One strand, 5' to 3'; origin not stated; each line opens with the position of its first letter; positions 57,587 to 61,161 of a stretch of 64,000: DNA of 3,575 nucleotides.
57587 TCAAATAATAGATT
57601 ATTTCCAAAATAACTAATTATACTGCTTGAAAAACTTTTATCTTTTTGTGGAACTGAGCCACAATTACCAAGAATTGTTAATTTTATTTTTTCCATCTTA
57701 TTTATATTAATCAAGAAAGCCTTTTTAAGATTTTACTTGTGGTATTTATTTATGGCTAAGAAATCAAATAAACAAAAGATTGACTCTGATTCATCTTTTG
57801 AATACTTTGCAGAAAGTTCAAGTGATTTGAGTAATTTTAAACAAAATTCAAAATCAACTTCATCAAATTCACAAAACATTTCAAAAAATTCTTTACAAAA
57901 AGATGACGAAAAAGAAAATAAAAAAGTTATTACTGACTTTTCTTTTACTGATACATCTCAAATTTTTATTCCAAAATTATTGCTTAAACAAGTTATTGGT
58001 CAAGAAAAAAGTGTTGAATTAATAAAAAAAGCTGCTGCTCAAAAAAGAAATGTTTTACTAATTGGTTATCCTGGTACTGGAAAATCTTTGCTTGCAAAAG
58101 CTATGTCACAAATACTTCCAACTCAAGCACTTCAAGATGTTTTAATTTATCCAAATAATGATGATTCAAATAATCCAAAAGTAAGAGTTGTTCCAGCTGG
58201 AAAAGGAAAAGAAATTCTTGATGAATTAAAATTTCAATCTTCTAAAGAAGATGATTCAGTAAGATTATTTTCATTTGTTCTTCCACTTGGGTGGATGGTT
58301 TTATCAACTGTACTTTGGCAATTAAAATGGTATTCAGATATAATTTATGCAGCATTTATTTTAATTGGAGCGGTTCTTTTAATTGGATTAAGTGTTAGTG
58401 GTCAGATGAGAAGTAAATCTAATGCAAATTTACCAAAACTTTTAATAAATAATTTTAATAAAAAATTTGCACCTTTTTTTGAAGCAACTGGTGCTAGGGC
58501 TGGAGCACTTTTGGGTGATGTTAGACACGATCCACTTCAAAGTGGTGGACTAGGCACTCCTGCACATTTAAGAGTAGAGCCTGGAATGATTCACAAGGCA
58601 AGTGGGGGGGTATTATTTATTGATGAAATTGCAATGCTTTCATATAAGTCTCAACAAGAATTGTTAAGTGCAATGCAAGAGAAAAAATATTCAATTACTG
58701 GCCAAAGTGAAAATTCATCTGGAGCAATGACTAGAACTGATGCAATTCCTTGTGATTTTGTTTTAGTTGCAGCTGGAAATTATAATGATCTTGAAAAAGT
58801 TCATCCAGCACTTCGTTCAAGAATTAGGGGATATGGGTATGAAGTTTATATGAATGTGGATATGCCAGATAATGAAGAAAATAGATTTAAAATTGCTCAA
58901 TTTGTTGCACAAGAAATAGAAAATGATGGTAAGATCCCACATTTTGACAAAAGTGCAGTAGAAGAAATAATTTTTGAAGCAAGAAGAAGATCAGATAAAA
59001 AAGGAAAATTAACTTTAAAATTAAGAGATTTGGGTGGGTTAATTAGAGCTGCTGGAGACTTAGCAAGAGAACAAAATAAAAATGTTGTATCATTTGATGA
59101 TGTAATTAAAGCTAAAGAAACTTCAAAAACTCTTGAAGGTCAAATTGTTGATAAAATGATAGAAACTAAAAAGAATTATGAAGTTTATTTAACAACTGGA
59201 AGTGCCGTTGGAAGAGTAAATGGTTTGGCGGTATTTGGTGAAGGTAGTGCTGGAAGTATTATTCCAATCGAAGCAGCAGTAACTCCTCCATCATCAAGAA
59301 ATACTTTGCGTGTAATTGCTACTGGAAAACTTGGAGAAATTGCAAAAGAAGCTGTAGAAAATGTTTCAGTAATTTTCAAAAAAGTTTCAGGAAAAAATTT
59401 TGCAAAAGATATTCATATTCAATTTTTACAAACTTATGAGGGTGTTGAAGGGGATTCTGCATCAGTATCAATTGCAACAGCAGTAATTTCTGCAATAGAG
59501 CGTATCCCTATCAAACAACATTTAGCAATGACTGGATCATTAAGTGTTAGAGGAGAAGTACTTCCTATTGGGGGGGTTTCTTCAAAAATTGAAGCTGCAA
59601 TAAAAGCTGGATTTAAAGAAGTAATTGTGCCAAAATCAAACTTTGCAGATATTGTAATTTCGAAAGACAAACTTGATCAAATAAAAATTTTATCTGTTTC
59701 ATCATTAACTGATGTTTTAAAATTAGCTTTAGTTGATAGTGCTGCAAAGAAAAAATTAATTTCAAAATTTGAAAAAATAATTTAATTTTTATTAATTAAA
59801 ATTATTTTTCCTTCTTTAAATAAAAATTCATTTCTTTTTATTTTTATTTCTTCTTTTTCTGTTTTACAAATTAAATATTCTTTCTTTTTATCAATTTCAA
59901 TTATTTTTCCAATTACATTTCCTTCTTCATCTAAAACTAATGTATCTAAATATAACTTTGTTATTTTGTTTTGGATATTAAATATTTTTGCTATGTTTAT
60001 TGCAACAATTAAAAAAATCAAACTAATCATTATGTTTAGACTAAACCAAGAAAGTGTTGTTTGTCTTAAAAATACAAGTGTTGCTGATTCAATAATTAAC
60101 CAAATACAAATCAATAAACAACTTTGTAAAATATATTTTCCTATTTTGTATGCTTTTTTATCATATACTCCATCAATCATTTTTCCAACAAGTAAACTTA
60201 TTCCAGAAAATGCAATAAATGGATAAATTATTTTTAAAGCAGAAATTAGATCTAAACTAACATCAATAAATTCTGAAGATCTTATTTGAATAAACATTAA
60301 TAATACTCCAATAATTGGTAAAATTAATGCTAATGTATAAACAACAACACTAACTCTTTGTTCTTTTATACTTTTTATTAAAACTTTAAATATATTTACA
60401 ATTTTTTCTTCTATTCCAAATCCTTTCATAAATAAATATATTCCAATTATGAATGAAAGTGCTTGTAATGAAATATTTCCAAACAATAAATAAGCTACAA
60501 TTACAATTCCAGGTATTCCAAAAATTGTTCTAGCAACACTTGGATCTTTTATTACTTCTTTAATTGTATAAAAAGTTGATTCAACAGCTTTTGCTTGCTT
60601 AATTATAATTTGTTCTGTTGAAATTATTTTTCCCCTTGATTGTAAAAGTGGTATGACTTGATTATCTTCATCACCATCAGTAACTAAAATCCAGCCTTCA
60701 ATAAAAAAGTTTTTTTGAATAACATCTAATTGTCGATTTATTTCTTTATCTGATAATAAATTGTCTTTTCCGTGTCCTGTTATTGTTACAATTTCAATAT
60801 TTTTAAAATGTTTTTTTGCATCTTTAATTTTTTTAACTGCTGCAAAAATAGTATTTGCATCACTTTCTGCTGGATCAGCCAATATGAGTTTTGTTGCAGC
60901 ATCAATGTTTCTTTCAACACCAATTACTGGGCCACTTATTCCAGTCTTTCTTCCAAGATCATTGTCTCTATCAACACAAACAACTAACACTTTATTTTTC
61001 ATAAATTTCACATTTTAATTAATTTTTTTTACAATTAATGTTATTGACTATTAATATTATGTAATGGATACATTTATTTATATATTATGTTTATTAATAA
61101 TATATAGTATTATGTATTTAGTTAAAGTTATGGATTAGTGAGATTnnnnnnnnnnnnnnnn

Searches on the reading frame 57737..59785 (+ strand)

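Call 7: search_protein_families(library=pfam, proteins=[window:57737-59785:+], max_evalue=0.01)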
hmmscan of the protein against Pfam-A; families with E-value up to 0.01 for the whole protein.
window:57737-59785:+ (682 aa): 20 families
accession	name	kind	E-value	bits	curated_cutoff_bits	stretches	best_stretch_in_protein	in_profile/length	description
PF05362.19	Lon_C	-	1.1e-30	107.3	21.1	1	484-666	20-204/205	Lon protease (S16) C-terminal proteolytic domain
PF01078.27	Mg_chelatase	-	1e-15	58.2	20.3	2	83-136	2-55/207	Magnesium chelatase, subunit ChlI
PF00158.32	Sigma54_activat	-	1.1e-14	54.9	20.2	2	281-327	85-131/168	Sigma-54 interaction domain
PF07728.20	AAA_5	-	6.4e-12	46.1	22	2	289-362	66-138/139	AAA domain (dynein-related subfamily)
PF00004.35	AAA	-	7.1e-09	36.6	21.2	0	106-127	1-22/131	ATPase family associated with various cellular activities (AAA)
PF20436.4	LonB_AAA-LID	-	1e-08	35.5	22.4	1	402-461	1-60/65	Archaeal LonB, AAA+ ATPase LID domain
PF13541.12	ChlI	-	2.1e-08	34.5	27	1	530-635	16-121/121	Subunit ChlI of Mg-chelatase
PF00493.29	MCM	-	1.5e-07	31.3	23.3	0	81-130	36-84/224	MCM P-loop domain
PF14532.12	Sigma54_activ_2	-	3.2e-07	31.1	25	0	96-126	14-44/138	Sigma-54 interaction domain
PF20030.5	bpMoxR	-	4.8e-06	26.2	27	1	83-132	11-60/205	MoxR domain in the MoxR-vWA-beta-propeller ternary systems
PF13654.12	AAA_32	-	1e-05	26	21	1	253-349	11-109/133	LonB-like, AAA domain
PF13245.12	AAA_19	-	1.4e-05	25.7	25.1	0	98-131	6-39/134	AAA domain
PF05496.18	RuvB_N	-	9.9e-05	22.6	27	0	289-346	84-138/159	Holliday junction DNA helicase RuvB P-loop domain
PF07726.17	AAA_3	-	0.0001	22.6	27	0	291-325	64-98/131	ATPase family associated with various cellular activities (AAA)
PF13191.12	AAA_16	-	0.00012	23.1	32.6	1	95-130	15-51/167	AAA ATPase domain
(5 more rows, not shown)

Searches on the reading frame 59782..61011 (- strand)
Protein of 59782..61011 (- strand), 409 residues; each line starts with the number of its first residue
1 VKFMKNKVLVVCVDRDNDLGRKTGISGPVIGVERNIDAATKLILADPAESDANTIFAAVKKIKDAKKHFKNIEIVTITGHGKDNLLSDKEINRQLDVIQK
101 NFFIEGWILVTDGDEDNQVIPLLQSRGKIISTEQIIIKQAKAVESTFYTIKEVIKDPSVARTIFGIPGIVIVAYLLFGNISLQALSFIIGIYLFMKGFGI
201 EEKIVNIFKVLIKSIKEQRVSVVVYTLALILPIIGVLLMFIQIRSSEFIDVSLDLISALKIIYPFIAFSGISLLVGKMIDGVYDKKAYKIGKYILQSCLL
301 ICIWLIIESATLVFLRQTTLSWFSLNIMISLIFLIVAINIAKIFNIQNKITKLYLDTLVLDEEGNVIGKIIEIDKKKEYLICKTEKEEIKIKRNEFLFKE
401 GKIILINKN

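Call 17: search_protein_families(library=pfam, proteins=[window:59782-61011:-], max_evalue=0.01)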
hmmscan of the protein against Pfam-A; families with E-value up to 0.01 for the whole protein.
window:59782-61011:- (409 aa): 1 family
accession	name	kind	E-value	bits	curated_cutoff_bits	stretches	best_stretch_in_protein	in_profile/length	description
PF04123.18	DUF373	-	2e-84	284.3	28.3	1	7-330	1-325/335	Domain of unknown function (DUF373)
